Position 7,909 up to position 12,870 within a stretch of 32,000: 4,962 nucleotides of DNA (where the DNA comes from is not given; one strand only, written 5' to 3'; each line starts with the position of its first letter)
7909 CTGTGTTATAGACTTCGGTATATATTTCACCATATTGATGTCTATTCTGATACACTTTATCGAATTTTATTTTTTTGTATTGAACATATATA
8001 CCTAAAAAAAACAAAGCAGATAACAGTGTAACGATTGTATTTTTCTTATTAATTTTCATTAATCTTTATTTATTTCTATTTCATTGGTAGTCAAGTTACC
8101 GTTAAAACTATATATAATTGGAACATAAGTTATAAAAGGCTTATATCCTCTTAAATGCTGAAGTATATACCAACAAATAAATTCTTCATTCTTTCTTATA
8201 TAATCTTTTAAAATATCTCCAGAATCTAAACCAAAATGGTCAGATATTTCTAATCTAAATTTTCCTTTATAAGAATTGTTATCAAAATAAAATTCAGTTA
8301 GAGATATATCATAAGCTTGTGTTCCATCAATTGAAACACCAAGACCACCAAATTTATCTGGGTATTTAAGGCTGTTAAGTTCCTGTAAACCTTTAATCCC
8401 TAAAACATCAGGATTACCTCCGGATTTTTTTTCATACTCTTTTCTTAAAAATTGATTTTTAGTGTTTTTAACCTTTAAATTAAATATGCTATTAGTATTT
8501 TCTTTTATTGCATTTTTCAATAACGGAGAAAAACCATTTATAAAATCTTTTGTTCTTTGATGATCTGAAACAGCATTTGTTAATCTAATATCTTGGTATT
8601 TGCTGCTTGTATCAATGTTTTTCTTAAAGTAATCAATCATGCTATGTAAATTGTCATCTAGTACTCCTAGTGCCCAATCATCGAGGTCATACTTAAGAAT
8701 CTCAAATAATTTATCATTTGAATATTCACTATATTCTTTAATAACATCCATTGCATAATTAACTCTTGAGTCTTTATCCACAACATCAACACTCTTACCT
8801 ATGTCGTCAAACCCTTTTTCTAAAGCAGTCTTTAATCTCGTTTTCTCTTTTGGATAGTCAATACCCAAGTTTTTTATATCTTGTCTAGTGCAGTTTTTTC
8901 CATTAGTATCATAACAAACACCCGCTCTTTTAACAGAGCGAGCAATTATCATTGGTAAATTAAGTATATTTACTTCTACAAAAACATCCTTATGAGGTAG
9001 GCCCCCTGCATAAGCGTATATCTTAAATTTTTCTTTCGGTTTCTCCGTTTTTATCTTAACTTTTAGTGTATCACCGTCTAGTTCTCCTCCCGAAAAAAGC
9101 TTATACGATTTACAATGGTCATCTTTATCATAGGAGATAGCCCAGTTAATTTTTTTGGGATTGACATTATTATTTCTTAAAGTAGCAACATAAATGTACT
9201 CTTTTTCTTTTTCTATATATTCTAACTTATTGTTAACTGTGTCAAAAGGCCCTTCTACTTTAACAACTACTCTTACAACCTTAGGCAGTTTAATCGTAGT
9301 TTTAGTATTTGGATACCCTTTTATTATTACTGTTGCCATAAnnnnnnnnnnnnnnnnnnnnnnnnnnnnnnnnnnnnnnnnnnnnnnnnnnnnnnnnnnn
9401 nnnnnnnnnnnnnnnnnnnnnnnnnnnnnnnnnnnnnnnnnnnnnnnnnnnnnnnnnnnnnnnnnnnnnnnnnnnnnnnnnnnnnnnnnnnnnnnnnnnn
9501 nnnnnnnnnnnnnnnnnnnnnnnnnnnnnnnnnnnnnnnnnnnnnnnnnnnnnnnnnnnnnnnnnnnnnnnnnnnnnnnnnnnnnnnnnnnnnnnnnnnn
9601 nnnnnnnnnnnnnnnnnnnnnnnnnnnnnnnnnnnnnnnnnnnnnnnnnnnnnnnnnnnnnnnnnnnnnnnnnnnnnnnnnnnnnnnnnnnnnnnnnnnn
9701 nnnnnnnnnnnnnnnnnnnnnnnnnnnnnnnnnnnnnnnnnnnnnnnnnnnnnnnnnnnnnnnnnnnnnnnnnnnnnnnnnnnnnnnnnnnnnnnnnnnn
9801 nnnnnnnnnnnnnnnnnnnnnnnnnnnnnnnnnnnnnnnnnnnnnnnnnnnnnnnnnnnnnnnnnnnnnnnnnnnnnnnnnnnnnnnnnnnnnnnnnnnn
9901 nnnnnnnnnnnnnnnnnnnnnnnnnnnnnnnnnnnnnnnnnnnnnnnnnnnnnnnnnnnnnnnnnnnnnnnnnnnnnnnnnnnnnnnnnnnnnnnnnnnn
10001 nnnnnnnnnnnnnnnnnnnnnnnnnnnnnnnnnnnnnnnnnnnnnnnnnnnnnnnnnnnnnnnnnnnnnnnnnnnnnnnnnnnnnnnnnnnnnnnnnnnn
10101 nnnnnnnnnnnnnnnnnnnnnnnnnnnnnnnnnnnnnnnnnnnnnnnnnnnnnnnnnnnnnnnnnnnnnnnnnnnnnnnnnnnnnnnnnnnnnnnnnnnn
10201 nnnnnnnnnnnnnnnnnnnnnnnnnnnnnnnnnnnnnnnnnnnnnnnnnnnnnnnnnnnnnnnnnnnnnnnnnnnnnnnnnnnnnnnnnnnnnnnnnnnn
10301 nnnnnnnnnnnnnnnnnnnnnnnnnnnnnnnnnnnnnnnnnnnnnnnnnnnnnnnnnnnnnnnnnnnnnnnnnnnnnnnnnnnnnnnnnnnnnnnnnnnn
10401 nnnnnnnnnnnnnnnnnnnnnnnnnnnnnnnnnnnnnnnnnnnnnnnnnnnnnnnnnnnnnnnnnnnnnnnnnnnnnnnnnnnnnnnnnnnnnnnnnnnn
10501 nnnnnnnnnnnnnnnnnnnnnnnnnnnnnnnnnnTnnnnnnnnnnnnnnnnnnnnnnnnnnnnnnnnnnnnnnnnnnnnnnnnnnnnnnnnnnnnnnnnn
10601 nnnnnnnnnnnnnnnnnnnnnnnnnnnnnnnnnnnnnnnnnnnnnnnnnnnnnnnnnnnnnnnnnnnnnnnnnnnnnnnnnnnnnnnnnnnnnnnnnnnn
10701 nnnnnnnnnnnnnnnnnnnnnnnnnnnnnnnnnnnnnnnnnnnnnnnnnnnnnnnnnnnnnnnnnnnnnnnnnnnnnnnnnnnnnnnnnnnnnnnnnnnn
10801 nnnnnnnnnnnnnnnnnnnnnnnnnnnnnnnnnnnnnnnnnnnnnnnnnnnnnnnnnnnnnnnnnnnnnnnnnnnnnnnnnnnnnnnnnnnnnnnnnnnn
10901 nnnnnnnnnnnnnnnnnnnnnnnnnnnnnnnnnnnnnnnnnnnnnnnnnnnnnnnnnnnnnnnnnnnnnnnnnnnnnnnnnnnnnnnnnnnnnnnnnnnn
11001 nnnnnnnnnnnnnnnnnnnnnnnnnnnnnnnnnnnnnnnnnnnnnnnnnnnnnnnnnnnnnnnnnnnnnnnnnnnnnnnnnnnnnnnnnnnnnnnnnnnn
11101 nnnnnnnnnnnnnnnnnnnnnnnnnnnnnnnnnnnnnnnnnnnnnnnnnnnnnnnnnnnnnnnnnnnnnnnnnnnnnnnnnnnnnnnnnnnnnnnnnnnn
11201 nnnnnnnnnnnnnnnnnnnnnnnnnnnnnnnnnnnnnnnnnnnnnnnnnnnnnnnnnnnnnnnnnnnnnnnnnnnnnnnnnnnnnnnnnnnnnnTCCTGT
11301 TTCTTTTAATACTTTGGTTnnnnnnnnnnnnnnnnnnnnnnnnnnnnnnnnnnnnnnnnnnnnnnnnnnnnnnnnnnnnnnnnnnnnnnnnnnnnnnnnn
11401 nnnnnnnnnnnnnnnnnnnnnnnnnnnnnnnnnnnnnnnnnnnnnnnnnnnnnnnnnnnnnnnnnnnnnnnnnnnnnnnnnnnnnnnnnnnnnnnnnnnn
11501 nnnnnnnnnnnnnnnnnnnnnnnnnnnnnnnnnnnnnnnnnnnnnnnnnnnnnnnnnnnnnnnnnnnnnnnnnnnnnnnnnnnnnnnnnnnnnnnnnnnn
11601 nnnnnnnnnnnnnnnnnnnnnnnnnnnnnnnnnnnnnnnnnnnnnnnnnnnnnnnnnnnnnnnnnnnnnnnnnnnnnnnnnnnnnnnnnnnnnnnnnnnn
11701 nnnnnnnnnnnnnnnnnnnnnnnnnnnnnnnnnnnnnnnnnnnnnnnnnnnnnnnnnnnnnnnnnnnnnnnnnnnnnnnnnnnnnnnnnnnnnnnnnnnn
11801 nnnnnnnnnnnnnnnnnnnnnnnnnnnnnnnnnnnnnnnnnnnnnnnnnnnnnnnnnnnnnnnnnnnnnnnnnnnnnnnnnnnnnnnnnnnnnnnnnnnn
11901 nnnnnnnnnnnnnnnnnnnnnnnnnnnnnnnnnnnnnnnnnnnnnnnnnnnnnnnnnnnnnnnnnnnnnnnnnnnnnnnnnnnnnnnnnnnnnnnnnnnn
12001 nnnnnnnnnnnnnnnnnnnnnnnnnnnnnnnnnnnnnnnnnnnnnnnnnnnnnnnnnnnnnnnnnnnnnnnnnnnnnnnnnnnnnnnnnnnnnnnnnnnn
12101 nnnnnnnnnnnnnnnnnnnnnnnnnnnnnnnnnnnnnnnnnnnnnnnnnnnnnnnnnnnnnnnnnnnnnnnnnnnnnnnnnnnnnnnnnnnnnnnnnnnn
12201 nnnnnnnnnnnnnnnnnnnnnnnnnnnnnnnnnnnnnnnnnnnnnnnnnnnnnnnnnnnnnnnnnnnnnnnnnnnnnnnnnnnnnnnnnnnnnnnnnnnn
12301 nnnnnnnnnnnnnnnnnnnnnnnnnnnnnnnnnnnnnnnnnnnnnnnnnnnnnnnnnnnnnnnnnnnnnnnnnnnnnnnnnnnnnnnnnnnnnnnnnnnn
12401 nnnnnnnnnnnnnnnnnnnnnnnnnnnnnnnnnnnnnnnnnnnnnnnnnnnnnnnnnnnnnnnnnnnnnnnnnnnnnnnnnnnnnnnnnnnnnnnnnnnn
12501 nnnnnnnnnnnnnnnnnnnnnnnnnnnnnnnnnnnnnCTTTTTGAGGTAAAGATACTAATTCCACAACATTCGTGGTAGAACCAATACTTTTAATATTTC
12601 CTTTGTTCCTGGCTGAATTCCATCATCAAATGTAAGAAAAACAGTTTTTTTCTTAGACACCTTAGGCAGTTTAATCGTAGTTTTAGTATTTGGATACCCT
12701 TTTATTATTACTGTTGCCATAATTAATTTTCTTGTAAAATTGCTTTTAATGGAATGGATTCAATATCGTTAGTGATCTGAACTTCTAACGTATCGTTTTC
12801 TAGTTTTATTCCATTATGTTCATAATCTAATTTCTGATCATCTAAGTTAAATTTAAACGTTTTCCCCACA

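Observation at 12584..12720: One 21-aa leader (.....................) heads three effectors with unrelated toxin domains, with nested homology breakpoints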

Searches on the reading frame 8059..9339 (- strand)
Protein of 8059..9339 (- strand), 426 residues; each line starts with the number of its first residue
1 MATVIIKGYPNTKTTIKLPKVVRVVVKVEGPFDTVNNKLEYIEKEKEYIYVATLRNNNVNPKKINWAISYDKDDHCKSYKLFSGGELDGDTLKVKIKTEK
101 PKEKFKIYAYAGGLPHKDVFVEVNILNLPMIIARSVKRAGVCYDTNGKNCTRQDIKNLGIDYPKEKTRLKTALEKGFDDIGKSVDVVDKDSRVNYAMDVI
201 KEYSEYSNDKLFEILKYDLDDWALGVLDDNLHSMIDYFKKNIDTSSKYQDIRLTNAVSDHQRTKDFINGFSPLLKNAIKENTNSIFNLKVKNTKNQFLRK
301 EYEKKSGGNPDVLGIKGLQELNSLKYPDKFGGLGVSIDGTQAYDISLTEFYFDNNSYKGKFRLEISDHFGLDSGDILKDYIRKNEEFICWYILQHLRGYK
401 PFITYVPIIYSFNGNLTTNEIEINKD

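Call 4: search_protein_families(library=pfam, max_evalue=0.01, proteins=[window:8059-9339:-])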
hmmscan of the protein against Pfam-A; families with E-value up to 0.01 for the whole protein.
window:8059-9339:- (426 aa): 1 family
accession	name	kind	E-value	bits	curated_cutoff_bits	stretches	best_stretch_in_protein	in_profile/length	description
PF11692.13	DUF3289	-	2.8e-17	63.6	25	1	224-405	96-263/272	Protein of unknown function (DUF3289)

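Call 15: list_cluster_members(proteins=[P0001, window:8059-9339:-, window:16564-17232:-, window:15285-16559:-])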
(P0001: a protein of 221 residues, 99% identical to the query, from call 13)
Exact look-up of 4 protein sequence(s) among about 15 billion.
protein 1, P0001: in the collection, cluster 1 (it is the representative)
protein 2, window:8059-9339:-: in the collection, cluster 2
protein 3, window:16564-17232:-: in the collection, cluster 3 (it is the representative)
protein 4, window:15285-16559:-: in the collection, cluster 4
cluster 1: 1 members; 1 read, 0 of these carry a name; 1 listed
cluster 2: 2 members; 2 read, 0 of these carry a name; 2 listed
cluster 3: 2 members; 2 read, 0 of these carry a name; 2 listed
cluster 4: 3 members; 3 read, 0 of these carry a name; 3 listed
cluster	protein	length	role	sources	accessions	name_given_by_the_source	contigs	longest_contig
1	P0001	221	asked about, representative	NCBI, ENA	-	-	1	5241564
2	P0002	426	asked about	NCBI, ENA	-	-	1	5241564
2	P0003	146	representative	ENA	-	-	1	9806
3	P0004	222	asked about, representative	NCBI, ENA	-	-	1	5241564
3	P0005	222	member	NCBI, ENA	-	-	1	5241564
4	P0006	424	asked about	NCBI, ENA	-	-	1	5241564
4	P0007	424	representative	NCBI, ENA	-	-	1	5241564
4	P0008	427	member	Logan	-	-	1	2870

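Call 49: find_encoding_contigs(protein=window:8059-9339:-, flank=1000, max_places=3)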
Protein window:8059-9339:- (426 aa): no gene with exactly this product is on record in the collection.

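Call 73: search_protein_families(library=ncbifam, max_evalue=0.01, proteins=[window:8059-9339:-])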
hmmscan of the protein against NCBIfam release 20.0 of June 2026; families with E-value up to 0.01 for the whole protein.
window:8059-9339:- (426 aa): 1 family
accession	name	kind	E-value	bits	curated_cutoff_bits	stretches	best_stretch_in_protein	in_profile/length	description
TIGR03034.1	TIGR03034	subfamily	3.9e-15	56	156.45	1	211-406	84-266/274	YPO3983 family protein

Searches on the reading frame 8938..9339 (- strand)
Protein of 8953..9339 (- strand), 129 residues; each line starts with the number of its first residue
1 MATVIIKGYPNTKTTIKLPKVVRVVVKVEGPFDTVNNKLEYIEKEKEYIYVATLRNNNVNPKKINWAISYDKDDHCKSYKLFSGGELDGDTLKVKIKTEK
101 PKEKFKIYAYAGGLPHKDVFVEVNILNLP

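Call 13: find_homologous_proteins(query=window:8953-9339:-, max_evalue=0.1)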
Query seq(129 aa) (129 aa): 1 proteins with E <= 0.1 among 18 candidates.
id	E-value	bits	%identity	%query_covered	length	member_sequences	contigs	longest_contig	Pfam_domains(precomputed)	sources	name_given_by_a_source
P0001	1.0e-77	276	99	100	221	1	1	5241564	-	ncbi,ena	-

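Call 14: find_encoding_contigs(protein=P0001, flank=2000, max_places=3)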
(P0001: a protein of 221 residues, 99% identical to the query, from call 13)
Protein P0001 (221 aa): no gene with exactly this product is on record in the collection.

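Call 25: search_protein_representatives(protein=window:8953-9339:-)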
Query: 129 residues. Proteins with E-value up to 0.001 (for the whole library): 26; up to 1e-10: 13; up to 1e-30: 1. The best 26 are listed.
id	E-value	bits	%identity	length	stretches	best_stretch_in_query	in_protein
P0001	3.2e-78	275.8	99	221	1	1-129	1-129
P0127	9.0e-22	93.3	46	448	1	14-125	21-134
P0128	1.1e-21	93.1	51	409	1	25-124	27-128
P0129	7.0e-21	90.5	49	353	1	22-124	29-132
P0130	5.8e-18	81.0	45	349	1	24-127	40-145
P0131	1.0e-16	77.0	39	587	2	25-123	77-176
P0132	4.3e-16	75.0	42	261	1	22-125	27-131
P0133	1.2e-15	73.5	43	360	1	24-123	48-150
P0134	3.8e-15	71.9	44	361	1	17-124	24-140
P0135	2.0e-13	66.4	39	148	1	24-118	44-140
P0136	2.1e-13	66.3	44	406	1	24-125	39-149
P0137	4.0e-13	65.4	35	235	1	26-121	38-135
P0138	5.5e-11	58.5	40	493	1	25-119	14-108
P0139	1.2e-09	54.1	38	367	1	25-114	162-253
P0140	1.3e-09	54.0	37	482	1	25-117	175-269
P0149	4.5e-05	39.4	37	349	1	19-125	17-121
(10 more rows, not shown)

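Call 50: search_protein_families(library=pfam, max_evalue=0.01, proteins=[P0129, P0131, P0132, P0138, P0149])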
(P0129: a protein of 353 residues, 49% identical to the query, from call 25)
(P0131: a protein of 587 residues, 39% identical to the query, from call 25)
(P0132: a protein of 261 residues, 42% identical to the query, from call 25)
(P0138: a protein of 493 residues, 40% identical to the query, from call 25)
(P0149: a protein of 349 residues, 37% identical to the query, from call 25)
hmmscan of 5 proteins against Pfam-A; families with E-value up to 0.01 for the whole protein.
P0129 (353 aa): 1 family
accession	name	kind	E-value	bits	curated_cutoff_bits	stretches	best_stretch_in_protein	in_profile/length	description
PF01764.32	Lipase_3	-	0.0098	16.2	22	0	194-230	43-74/140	Lipase (class 3)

P0131 (587 aa): 0 families

P0132 (261 aa): 0 families

P0138 (493 aa): 1 family
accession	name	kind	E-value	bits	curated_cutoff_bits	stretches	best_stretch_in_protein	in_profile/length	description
PF20249.3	VasX_N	-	4.7e-11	43.5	27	1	121-223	52-151/156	VasX toxin N-terminal region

P0149 (349 aa): 1 family
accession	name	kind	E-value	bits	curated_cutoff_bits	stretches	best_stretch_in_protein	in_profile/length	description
PF14891.12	Peptidase_M91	-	1.4e-09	39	25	1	178-286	13-135/176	Effector protein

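Call 64: predict_structure(alignment_id=A3)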
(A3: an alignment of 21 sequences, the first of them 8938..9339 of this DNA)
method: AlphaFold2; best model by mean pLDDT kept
length: 134 residues; sequences in the alignment: 21
mean_pLDDT: 88.8   pTM: 0.77
mean pLDDT of the five models: 88.8, 87.8, 87.0, 86.5, 84.8
residues with pLDDT >= 90: 97; 70-90: 17; 50-70: 17; < 50: 3
segments of 3 or more residues with pLDDT < 50: none
pLDDT, mean of each block of 10 residues (from residue 1): 56 69 93 97 96 93 97 95 97 96 95 95 88 58
secondary structure, 60 per line:
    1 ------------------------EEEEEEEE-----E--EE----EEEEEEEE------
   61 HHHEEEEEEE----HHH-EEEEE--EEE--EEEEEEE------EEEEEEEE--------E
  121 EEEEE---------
elements in order: E25-32 E47-54 E64-70 E79-83 E86-88 E91-97 E104-111 E120-125

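Call 68: fold_search(model_id=the predicted structure, library=pdb)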
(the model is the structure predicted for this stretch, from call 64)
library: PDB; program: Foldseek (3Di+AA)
matches with E <= 10: 1970; with E <= 0.001: 0
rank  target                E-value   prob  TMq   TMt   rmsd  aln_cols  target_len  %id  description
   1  9g2g_D                7.1e-03  1.00  0.46  0.49   4.7       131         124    9  Staphylococcus aureus MazF in complex with nanobody 5 (released 2024-07-24)
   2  6war_B                9.8e-03  0.99  0.40  0.43   7.1       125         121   10  Crystal structure of the MERS-CoV RBD bound by the neutralizing single-domain antibody MERS VHH-55 (released 2020-04-08)
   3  8aif_C                1.1e-02  0.99  0.43  0.47   6.5       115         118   10  TapA acts as specific chaperone in TasA non-amyloid filament formation (released 2023-04-12)
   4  6war_F                1.2e-02  0.99  0.39  0.43   7.1       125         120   10  Crystal structure of the MERS-CoV RBD bound by the neutralizing single-domain antibody MERS VHH-55 (released 2020-04-08)
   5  7bel_E                1.2e-02  0.98  0.37  0.38   5.7       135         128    9  Crystal structure of the receptor binding domain of SARS-CoV-2 Spike glycoprotein in a ternary complex with COVOX-88 a (released 2021-03-03)
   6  9d72_H                1.2e-02  1.00  0.51  0.36   4.2       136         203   10  CryoEM structure of anti-MHC-I Fab M1/42 complex with H2-Dd (released 2026-02-04)
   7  6hqc                  1.2e-02  0.99  0.43  0.48   6.2       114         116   14  Structural investigation of the TasA anchoring protein TapA from Bacillus subtilis (released 2019-10-09)
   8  8iv5_A                1.3e-02  0.97  0.39  0.42   6.5       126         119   10  Cryo-EM structure of SARS-CoV-2 spike protein in complex with double nAbs 8H12 and 1C4 (local refinement) (released 2023-08-16)
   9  7e1y_A                1.4e-02  0.97  0.36  0.11   8.0       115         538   16  Staphylothermus marinus amylopullulanase -SmApu (released 2022-02-09)
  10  6qay_MODEL_1_A        1.5e-02  0.99  0.45  0.49   5.9       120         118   13  Structural investigation of the TasA anchoring protein TapA from Bacillus subtilis (released 2020-01-29)
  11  8aif_A                1.7e-02  0.97  0.40  0.44   7.4       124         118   10  TapA acts as specific chaperone in TasA non-amyloid filament formation (released 2023-04-12)
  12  5gs0_D                1.8e-02  0.99  0.43  0.46   7.6       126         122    8  Crystal structure of the complex of TLR3 and bi-specific diabody (released 2016-10-12)
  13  5g5x_B                2.0e-02  1.00  0.45  0.50   4.5       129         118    9  CBS domain tandem of site-2 protease from Archaeoglobus fulgidus in complex with llama Nanobody - nucleotide-bound for (released 2017-05-24)
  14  8t5c_E                2.0e-02  0.98  0.40  0.44   5.0       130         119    9  Lassa GPC Trimer in complex with Fab 8.11G and nanobody D5 (released 2024-01-03)
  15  7n4m_H                2.1e-02  1.00  0.48  0.52   4.0       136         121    8  Crystal structure of SARS-CoV-2 receptor binding domain in complex with neutralizing human antibody WRAIR-2151. (released 2021-11-10)
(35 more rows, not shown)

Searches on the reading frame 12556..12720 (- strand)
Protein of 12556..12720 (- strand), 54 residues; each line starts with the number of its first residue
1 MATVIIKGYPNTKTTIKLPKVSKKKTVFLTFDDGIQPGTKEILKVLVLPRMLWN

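Call 4: search_protein_families(library=pfam, max_evalue=0.01, proteins=[window:12556-12720:-])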
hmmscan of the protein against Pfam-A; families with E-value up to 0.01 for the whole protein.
window:12556-12720:- (54 aa): 1 family
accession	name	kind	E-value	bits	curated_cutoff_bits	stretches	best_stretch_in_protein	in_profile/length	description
PF01522.26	Polysacc_deac_1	-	0.00017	22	23.1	1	22-46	4-28/124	Polysaccharide deacetylase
